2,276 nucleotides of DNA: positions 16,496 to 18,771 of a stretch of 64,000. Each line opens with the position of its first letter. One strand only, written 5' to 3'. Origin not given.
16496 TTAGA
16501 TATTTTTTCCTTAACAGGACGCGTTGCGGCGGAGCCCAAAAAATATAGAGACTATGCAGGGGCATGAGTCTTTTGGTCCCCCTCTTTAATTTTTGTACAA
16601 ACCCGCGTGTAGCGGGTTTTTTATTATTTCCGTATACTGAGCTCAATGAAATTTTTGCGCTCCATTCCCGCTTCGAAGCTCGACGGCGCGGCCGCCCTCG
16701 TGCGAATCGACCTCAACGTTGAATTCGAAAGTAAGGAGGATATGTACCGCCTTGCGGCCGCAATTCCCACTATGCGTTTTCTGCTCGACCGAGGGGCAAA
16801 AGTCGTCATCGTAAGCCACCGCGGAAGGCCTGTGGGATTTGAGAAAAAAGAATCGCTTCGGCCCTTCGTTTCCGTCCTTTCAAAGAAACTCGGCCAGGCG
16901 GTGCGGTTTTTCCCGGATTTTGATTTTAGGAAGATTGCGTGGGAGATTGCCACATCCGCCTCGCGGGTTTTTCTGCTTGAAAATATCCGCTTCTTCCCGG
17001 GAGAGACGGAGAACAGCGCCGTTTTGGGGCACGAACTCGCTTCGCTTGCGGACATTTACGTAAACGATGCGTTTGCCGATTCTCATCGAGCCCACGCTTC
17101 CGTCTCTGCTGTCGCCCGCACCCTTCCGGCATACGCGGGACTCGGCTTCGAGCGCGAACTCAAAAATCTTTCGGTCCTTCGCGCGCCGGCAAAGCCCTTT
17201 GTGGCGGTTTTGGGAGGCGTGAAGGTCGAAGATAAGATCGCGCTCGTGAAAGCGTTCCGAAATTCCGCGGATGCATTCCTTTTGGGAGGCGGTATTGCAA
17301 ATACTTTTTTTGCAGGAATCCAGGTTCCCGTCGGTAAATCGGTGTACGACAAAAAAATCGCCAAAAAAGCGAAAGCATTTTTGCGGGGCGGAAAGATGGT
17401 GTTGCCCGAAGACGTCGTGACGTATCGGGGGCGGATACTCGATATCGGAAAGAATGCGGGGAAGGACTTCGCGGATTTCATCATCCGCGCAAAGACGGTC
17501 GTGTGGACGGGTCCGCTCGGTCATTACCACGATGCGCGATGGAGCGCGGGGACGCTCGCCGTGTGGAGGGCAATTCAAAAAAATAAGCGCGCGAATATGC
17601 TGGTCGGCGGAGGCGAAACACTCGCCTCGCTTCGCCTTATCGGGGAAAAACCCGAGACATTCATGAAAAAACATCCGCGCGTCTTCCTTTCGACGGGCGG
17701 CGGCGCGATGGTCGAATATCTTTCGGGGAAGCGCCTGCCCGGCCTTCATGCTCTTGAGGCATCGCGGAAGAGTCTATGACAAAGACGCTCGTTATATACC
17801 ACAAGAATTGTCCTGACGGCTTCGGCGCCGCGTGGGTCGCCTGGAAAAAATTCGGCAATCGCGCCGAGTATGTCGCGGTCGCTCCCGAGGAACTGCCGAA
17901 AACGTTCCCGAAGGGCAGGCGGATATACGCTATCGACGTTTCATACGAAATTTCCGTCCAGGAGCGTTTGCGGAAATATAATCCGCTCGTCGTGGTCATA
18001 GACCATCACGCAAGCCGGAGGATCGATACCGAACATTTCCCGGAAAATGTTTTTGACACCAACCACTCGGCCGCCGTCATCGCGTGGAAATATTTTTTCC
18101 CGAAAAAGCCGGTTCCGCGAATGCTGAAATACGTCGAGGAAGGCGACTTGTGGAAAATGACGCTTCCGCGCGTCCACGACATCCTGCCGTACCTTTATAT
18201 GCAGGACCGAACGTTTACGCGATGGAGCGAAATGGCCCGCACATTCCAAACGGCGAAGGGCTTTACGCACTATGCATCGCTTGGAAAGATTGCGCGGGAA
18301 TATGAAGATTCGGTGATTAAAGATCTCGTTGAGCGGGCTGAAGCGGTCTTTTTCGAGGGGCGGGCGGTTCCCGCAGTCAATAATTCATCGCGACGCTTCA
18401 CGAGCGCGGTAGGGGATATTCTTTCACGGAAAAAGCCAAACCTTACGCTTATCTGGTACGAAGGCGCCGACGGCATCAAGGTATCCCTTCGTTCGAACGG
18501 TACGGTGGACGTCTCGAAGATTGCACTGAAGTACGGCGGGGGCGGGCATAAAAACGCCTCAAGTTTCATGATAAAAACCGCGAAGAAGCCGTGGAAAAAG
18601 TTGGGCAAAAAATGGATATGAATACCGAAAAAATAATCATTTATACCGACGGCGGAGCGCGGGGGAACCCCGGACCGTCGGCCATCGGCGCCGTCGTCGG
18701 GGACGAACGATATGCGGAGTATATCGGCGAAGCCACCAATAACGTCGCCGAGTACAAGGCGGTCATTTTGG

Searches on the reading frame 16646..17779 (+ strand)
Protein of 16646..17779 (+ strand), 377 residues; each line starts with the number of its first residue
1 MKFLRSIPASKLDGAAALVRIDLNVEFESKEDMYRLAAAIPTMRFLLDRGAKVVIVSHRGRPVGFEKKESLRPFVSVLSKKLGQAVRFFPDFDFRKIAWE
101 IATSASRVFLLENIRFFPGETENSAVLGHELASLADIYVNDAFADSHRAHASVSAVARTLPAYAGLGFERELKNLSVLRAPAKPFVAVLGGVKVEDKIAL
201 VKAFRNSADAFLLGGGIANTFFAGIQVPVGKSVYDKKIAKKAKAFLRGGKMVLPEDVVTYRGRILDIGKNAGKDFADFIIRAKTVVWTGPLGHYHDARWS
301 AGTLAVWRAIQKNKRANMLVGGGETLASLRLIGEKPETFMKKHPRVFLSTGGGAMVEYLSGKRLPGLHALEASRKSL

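Call 78: search_protein_families(library=pfam, proteins=[window:16646-17779:+], max_evalue=0.0001)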
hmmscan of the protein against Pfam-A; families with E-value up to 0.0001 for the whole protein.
window:16646-17779:+ (377 aa): 1 family
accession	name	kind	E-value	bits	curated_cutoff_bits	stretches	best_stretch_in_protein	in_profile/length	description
PF00162.24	PGK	-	7.3e-91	305.4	27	1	11-362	5-379/379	Phosphoglycerate kinase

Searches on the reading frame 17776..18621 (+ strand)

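Call 78: search_protein_families(library=pfam, proteins=[window:17776-18621:+], max_evalue=0.0001)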
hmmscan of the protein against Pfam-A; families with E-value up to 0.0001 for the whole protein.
window:17776-18621:+ (281 aa): 1 family
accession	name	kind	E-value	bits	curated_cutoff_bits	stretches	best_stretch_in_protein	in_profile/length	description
PF02272.25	DHHA1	-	5.6e-09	36.8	25.9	1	210-269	20-86/102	DHHA1 domain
